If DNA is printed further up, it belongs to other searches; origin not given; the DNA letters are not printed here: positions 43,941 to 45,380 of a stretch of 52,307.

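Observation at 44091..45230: Mitochondrial-type single-chain PheRS in a bacterial context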

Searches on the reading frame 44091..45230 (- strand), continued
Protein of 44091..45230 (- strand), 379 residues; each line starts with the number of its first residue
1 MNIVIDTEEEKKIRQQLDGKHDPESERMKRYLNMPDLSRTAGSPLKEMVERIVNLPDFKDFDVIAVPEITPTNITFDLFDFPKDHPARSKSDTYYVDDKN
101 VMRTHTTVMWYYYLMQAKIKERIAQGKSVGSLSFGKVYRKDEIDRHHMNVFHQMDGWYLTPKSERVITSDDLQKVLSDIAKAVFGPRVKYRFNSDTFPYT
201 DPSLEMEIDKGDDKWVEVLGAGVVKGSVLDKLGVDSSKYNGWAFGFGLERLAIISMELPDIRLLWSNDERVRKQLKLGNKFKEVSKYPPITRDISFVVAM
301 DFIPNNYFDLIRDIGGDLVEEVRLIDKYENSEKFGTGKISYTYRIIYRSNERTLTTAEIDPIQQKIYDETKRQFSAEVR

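Call 58: find_homologous_proteins(query=P0156, max_evalue=1e-20)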
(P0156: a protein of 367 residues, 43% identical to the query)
Query P0156 (367 aa): 4036 proteins with E <= 1e-20 among 5824 candidates; the best 120 are listed.
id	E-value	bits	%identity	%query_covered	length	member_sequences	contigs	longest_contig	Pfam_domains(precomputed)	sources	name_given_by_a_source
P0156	1.2e-250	849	100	100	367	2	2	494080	PF03147.20,PF01409.26,PF00152.26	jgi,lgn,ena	-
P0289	3.1e-136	472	56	100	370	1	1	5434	PF03147.20,PF01409.26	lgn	-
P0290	4.7e-122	426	53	100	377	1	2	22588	PF03147.20,PF01409.26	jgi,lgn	-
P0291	1.8e-118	414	52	100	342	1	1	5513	PF03147.20,PF01409.26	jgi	jgi:phenylalanyl-tRNA synthetase alpha chain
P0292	2.2e-118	414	52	100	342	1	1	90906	PF03147.20,PF01409.26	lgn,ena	-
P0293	3.3e-118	413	52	100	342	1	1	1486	PF03147.20,PF01409.26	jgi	jgi:phenylalanyl-tRNA synthetase alpha chain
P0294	5.3e-117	409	51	100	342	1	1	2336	PF03147.20,PF01409.26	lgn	-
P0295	9.3e-117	408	52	99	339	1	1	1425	PF03147.20,PF01409.26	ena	-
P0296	2.2e-115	404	52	100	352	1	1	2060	PF03147.20,PF01409.26,PF00152.26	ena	-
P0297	2.9e-115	403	52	100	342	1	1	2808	PF03147.20,PF01409.26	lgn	-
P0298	2.9e-115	403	51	100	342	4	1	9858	PF03147.20,PF01409.26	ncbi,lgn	-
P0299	4.9e-115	403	51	100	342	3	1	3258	PF03147.20,PF01409.26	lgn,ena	-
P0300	1.3e-114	401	52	100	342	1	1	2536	PF03147.20,PF01409.26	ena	-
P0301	1.8e-114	401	53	100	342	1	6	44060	PF03147.20,PF01409.26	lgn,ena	-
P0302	1.9e-114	401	52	100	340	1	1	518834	PF03147.20,PF01409.26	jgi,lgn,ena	-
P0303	2.3e-114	400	51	100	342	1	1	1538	PF03147.20,PF01409.26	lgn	-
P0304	3.3e-114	400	51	100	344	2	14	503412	PF03147.20,PF01409.26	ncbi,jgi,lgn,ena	-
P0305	3.3e-114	400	52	99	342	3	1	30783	PF03147.20,PF01409.26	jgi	jgi:phenylalanyl-tRNA synthetase alpha chain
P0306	3.4e-114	400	53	100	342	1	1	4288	PF03147.20,PF01409.26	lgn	-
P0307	4.4e-114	399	51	100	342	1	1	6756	PF03147.20,PF01409.26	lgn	-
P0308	4.5e-114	399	51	100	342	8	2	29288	PF03147.20,PF01409.26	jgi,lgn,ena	-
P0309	1.0e-113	398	51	100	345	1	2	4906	PF03147.20,PF01409.26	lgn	-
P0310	1.2e-113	398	51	100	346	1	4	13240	PF03147.20,PF01409.26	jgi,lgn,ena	jgi:phenylalanyl-tRNA synthetase alpha chain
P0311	1.7e-113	397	51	100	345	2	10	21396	PF03147.20,PF01409.26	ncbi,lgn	-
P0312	2.2e-113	397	50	100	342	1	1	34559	PF03147.20,PF01409.26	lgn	-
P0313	2.3e-113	397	51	100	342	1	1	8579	PF03147.20,PF01409.26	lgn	-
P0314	4.0e-113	396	51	100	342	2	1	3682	PF03147.20,PF01409.26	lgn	-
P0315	4.2e-113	396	52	100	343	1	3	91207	PF03147.20,PF01409.26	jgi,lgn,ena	-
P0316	5.8e-113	396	53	100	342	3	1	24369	PF03147.20,PF01409.26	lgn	-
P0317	6.0e-113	396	51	100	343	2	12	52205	PF03147.20,PF01409.26,PF00152.26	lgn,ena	-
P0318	6.5e-113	396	51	99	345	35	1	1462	PF03147.20,PF01409.26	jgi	-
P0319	2.5e-112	394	49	100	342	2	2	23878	PF03147.20,PF01409.26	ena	-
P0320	2.5e-112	394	51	100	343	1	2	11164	PF03147.20,PF01409.26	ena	-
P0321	3.1e-112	393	52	100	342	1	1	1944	PF03147.20,PF01409.26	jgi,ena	jgi:phenylalanyl-tRNA synthetase alpha chain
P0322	4.3e-112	393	51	99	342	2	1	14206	PF03147.20,PF01409.26,PF00152.26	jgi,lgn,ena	jgi:phenylalanyl-tRNA synthetase alpha chain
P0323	4.9e-112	393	53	100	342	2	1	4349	PF03147.20,PF01409.26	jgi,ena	jgi:phenylalanyl-tRNA synthetase alpha chain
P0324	7.5e-112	392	51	100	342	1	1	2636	PF03147.20,PF01409.26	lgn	-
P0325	8.5e-112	392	51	100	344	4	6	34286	PF03147.20,PF01409.26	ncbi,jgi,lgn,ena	jgi:phenylalanyl-tRNA synthetase alpha chain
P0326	9.8e-112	392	50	100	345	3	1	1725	PF03147.20,PF01409.26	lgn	-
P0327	1.2e-111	391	51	100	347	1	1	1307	PF03147.20,PF01409.26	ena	-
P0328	4.2e-111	390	50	100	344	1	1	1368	PF03147.20,PF01409.26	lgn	-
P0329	5.0e-111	389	50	99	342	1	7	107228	PF03147.20,PF01409.26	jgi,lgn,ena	jgi:phenylalanyl-tRNA synthetase alpha chain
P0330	1.3e-110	388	51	100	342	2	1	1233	PF03147.20,PF01409.26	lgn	-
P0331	1.5e-110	388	50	100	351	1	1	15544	PF03147.20,PF01409.26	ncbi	-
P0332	1.9e-110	387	50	100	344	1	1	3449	PF03147.20,PF01409.26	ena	-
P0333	2.9e-110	387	50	99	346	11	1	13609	PF03147.20,PF01409.26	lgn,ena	-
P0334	4.0e-110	386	50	100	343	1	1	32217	PF03147.20,PF01409.26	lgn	-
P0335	4.3e-110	386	50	100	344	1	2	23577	PF03147.20,PF01409.26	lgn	-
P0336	6.8e-110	386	50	100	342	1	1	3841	PF03147.20,PF01409.26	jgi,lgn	jgi:phenylalanyl-tRNA synthetase alpha chain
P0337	8.9e-110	385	50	100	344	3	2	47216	PF03147.20,PF01409.26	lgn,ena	-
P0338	9.1e-110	385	50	100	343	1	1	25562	PF03147.20,PF01409.26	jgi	jgi:phenylalanyl-tRNA synthetase alpha chain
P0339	1.1e-109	385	51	99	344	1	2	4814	PF03147.20,PF01409.26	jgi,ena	jgi:phenylalanyl-tRNA synthetase alpha chain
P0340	1.1e-109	385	51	99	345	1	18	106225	PF03147.20,PF01409.26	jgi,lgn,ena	-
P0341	1.2e-109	385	51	99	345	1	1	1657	PF03147.20,PF01409.26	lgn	-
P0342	1.3e-109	385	51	100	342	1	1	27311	PF03147.20,PF01409.26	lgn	-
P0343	1.6e-109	384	50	100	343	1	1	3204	PF03147.20,PF01409.26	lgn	-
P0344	2.3e-109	384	49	99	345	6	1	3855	PF03147.20,PF01409.26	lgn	-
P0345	2.8e-109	384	51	99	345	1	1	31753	PF03147.20,PF01409.26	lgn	-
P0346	2.9e-109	384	50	99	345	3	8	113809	PF03147.20,PF01409.26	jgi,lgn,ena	-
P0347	6.2e-109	382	50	100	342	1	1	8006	PF03147.20,PF01409.26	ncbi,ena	-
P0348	8.6e-109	382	51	99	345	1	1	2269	PF03147.20,PF01409.26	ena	-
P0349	1.6e-108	381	47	100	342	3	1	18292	PF03147.20,PF01409.26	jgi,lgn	jgi:phenylalanyl-tRNA synthetase alpha chain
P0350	2.1e-108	381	50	99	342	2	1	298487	PF03147.20,PF01409.26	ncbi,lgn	-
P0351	2.8e-108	380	50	100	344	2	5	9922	PF03147.20,PF01409.26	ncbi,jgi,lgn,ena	jgi:phenylalanyl-tRNA synthetase alpha chain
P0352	3.3e-108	380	51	100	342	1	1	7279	PF03147.20,PF01409.26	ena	-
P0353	4.0e-108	380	51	97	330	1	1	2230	PF03147.20,PF01409.26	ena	-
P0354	4.6e-108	380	50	99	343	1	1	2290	PF03147.20,PF01409.26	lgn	-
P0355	6.6e-108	379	51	100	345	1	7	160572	PF03147.20,PF01409.26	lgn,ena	-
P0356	7.1e-108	379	50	100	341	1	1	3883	PF03147.20,PF01409.26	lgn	-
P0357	8.2e-108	379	51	97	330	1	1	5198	PF03147.20,PF01409.26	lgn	-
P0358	1.5e-107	378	50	99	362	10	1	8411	PF03147.20,PF01409.26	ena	-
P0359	1.6e-107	378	51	100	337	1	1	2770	PF03147.20,PF01409.26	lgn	-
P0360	3.6e-107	377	48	100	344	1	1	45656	PF03147.20,PF01409.26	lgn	-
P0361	9.0e-107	375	51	99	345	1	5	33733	PF03147.20,PF01409.26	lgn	-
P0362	1.9e-106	374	49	100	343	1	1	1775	PF03147.20,PF01409.26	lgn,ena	-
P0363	3.0e-106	374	49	100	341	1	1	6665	PF03147.20,PF01409.26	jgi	jgi:phenylalanyl-tRNA synthetase alpha chain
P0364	1.2e-105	372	49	100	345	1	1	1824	PF03147.20,PF01409.26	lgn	-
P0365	1.9e-105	371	48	100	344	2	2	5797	PF03147.20,PF01409.26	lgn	-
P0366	2.5e-105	371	48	100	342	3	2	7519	PF03147.20,PF01409.26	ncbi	-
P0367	2.8e-105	370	51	100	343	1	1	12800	PF03147.20,PF01409.26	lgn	-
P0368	4.8e-105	370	50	100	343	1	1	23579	PF03147.20,PF01409.26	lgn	-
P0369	8.4e-105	369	50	97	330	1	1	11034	PF03147.20,PF01409.26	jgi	jgi:phenylalanyl-tRNA synthetase alpha chain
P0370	3.9e-104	367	51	94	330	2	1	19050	PF03147.20,PF01409.26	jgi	-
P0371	4.5e-104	366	47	100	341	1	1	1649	PF03147.20,PF01409.26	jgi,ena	-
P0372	7.2e-103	363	49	100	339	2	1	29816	PF03147.20,PF01409.26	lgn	-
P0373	9.9e-103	362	48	100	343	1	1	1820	PF03147.20,PF01409.26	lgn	-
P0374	3.1e-102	360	47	99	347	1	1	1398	PF03147.20,PF01409.26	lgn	-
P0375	5.6e-102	360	48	100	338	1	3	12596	PF03147.20,PF01409.26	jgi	jgi:phenylalanyl-tRNA synthetase alpha chain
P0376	8.2e-102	359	49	100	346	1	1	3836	PF03147.20,PF01409.26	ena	-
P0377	1.7e-101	358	48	100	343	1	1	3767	PF03147.20,PF01409.26,PF00152.26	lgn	-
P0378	7.9e-101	356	47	100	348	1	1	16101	PF03147.20,PF01409.26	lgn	-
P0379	1.7e-100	355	49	100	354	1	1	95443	PF03147.20,PF01409.26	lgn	-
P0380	1.8e-100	355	48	99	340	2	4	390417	PF03147.20,PF01409.26,PF00152.26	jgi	jgi:phenylalanyl-tRNA synthetase alpha chain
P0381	3.9e-100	354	47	99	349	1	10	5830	PF03147.20,PF01409.26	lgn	-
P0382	4.3e-100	353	49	100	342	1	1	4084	PF03147.20,PF01409.26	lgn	-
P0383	7.0e-100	353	48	100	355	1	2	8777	PF03147.20,PF01409.26,PF00152.26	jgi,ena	-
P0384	8.6e-100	352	47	100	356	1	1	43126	PF03147.20,PF01409.26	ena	-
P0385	8.7e-100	352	49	100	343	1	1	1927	PF03147.20,PF01409.26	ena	-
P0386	1.5e-99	352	47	100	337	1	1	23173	PF03147.20,PF01409.26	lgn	-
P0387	1.9e-99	351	48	98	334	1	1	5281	PF03147.20,PF01409.26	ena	-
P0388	3.5e-99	350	47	100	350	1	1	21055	PF03147.20,PF01409.26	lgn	-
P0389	4.8e-99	350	46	100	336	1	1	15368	PF03147.20,PF01409.26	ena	-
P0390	8.2e-99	349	47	100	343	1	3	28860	PF03147.20,PF01409.26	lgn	-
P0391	3.7e-98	347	47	99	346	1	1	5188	PF03147.20,PF01409.26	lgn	-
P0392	7.2e-98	346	48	96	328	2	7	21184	PF03147.20,PF01409.26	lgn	-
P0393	1.7e-97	345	48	100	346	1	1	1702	PF03147.20,PF01409.26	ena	-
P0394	3.5e-97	344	48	99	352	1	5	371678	PF03147.20,PF01409.26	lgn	-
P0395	6.8e-97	343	48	100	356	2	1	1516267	PF03147.20,PF01409.26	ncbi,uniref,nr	ncbi:phenylalanyl-tRNA synthetase [Tupanvirus soda lake]|uniref:Phenylalanyl-tRNA synthetase n=1 Tax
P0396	7.8e-97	343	45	99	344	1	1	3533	PF03147.20,PF01409.26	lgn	-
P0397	1.5e-96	342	46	99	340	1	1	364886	PF03147.20,PF01409.26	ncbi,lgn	-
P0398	4.4e-96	340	48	100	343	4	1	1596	PF03147.20,PF01409.26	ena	-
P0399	5.8e-96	340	46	100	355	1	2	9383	PF03147.20,PF01409.26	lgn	-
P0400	6.9e-96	340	46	100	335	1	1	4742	PF03147.20,PF01409.26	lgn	-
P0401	1.4e-95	339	46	100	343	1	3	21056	PF03147.20,PF01409.26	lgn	-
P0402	1.7e-95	338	48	100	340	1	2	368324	PF03147.20,PF01409.26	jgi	jgi:phenylalanyl-tRNA synthetase alpha chain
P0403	1.7e-95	338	47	100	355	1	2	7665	PF03147.20,PF01409.26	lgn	-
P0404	1.8e-95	338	46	100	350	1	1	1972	PF03147.20,PF01409.26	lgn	-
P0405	3.6e-95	337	45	100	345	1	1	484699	PF03147.20,PF01409.26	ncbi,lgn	-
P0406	7.1e-95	336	46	99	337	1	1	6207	PF03147.20,PF01409.26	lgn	-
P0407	8.8e-95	336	47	100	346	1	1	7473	PF03147.20,PF01409.26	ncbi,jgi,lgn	jgi:phenylalanyl-tRNA synthetase alpha chain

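Call 69: find_related_loci(query=A4, collection=genome_contigs, flank=10000)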
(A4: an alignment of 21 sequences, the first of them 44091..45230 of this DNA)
Query A4 (379 aa) in genome_contigs; peptide patterns used: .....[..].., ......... (x = any residue, [..] = any of these).
599 stretches matched a pattern (row limit reached: there are more); 592 encode a relative of the query (tblastn E <= 1e-3); the best 80 are kept; 80 distinct loci.
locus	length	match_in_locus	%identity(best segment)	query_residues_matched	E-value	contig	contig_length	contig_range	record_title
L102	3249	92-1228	78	1-379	0e+0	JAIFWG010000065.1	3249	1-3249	MAG: Candidatus Parcubacteria bacterium isolate viral-cat_41_14 PAFVLPS_2018_scaffold_188339, whole genome shotgun seque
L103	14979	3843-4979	78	1-379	0e+0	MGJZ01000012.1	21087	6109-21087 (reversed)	MAG: Candidatus Yanofskybacteria bacterium RIFCSPHIGHO2_02_FULL_50_12 rifcsphigho2_02_scaffold_28238, whole genome shotg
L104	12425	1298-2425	75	3-379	0e+0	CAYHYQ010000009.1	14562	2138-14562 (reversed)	MAG TPA_asm: uncultured Candidatus Saccharibacteria bacterium isolate ERP119705_co17_36 genome assembly, contig: NODE_55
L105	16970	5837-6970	76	2-379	0e+0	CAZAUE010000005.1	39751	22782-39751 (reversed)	MAG TPA_asm: uncultured Candidatus Saccharibacteria bacterium isolate SRP050083_co1_186 genome assembly, contig: NODE_30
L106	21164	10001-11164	74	1-379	0e+0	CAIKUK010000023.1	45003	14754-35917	MAG: Candidatus Yanofskybacteria bacterium isolate LJ-13-9m_bin-277 genome assembly, contig: bin-277:23/24, whole genome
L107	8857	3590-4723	75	1-379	0e+0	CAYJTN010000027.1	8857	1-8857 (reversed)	MAG TPA_asm: uncultured Candidatus Saccharibacteria bacterium isolate ERP125453_co1_242 genome assembly, contig: NODE_95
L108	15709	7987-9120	73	1-379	0e+0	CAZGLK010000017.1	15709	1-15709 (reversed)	MAG TPA_asm: uncultured Candidatus Saccharibacteria bacterium isolate binchicken_co38_1088 genome assembly, contig: NODE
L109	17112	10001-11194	72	1-379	0e+0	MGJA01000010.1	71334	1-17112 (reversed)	MAG: Candidatus Yanofskybacteria bacterium RIFCSPHIGHO2_01_FULL_41_21 rifcsphigho2_01_scaffold_3494, whole genome shotgu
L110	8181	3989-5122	73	1-379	0e+0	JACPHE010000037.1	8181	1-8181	MAG: Parcubacteria group bacterium isolate NC_groundwater_406_Ag_B-0.1um_45_11 GD18-4_B1_scaffold_1251469, whole genome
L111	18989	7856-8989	74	1-379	0e+0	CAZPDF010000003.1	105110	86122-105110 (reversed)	MAG TPA_asm: uncultured Candidatus Saccharibacteria bacterium isolate SRP178908_co1_311 genome assembly, contig: NODE_74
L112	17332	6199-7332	72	1-379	0e+0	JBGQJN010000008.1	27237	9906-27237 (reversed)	MAG: Candidatus Paceibacteria bacterium isolate OBJ2_061818_070_22 k141_13611_length_27237_cov_47.0000, whole genome sho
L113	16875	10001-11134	72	2-379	0e+0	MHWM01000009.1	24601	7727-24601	MAG: Candidatus Zambryskibacteria bacterium RIFCSPLOWO2_02_FULL_39_14 rifcsplowo2_02_scaffold_2165, whole genome shotgun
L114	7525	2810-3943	74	1-379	0e+0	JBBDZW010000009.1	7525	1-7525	MAG: Candidatus Paceibacterota bacterium isolate LejiaD_43_13 Lejia_D_13977_length_7525_cov_8, whole genome shotgun sequ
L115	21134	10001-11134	71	2-379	0e+0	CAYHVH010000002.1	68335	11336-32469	MAG TPA_asm: uncultured Candidatus Saccharibacteria bacterium isolate ERP119705_co17_1026 genome assembly, contig: NODE_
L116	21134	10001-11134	74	1-379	0e+0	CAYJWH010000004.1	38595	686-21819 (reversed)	MAG TPA_asm: uncultured Candidatus Saccharibacteria bacterium isolate ERP125453_co1_479 genome assembly, contig: NODE_81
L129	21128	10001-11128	71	3-379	0e+0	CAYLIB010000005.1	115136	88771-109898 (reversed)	MAG TPA_asm: uncultured Candidatus Saccharibacteria bacterium isolate SRP278252_co2_789 genome assembly, contig: NODE_21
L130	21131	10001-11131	71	2-379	0e+0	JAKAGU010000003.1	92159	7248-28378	MAG: bacterium isolate WY2.bin63 NODE_325_length_92159_cov_1.813565, whole genome shotgun sequence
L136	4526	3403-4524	72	3-377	0e+0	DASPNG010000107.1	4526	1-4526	MAG TPA_asm: Candidatus Binatia bacterium isolate SMAG_U12115 k141_442035, whole genome shotgun sequence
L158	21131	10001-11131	69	2-379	0e+0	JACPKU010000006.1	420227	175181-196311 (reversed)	MAG: Candidatus Doudnabacteria bacterium isolate NC_groundwater_503_Ag_S-0.1um_46_13 S35_SO-1_scaffold_521492, whole gen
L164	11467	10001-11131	69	2-379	0e+0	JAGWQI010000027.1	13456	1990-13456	MAG: Patescibacteria group bacterium isolate REEB3 contig-150_5780, whole genome shotgun sequence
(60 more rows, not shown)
